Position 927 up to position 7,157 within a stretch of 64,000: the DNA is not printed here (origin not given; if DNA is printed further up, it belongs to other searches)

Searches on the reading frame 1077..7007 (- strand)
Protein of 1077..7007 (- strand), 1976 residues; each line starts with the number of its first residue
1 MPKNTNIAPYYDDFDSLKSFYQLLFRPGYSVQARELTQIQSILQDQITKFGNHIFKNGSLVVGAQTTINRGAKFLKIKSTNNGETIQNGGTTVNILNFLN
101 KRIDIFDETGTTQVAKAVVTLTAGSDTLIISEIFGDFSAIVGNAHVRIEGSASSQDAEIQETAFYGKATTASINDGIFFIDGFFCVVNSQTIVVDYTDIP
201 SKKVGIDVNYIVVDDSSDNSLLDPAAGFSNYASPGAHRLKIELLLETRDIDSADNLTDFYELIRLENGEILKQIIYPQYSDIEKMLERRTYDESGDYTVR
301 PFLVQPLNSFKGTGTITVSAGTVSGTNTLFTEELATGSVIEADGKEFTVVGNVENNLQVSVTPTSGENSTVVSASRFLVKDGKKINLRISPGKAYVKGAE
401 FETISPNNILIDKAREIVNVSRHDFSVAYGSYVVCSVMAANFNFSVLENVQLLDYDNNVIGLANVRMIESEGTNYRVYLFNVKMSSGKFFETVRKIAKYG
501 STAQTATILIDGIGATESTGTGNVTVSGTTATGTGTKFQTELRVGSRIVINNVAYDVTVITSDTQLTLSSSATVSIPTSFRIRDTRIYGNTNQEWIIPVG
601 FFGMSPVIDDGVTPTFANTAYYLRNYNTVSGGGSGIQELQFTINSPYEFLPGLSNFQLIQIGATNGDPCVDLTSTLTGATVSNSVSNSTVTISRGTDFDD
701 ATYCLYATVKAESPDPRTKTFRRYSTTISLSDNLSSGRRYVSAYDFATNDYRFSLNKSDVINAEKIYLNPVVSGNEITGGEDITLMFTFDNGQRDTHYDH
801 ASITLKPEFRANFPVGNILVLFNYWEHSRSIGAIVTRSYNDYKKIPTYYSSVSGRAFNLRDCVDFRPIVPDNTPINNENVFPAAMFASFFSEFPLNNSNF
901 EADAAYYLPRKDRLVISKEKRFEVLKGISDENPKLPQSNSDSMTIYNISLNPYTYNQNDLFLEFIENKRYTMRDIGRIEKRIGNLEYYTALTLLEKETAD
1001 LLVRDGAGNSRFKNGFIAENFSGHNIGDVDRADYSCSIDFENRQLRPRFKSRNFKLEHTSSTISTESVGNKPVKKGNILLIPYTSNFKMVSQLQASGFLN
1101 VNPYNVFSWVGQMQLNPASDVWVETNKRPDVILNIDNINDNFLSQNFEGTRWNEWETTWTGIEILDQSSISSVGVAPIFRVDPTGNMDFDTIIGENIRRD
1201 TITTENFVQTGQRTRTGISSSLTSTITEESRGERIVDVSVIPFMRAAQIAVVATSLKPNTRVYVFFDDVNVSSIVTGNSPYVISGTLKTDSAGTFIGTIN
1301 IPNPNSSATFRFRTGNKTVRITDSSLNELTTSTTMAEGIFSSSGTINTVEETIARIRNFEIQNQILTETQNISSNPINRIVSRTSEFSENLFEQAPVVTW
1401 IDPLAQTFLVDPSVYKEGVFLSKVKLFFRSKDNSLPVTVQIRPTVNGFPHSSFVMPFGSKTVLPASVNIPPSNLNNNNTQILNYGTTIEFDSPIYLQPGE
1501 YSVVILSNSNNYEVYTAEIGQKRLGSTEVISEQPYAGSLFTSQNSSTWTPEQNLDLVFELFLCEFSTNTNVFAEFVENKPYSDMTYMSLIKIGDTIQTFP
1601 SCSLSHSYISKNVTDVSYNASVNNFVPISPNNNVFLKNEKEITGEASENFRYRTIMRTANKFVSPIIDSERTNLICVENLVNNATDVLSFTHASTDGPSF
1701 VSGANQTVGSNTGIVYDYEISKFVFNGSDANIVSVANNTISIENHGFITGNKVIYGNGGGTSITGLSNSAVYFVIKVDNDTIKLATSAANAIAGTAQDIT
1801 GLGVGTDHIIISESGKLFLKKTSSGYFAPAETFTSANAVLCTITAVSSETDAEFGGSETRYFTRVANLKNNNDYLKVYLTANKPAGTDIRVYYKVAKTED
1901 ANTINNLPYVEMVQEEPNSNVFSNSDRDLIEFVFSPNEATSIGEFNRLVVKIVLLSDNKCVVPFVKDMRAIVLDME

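Call 57: find_encoding_contigs(protein=window:1077-7007:-, flank=10000, max_places=3)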
Protein window:1077-7007:- (1976 aa): no gene with exactly this product is on record in the collection.
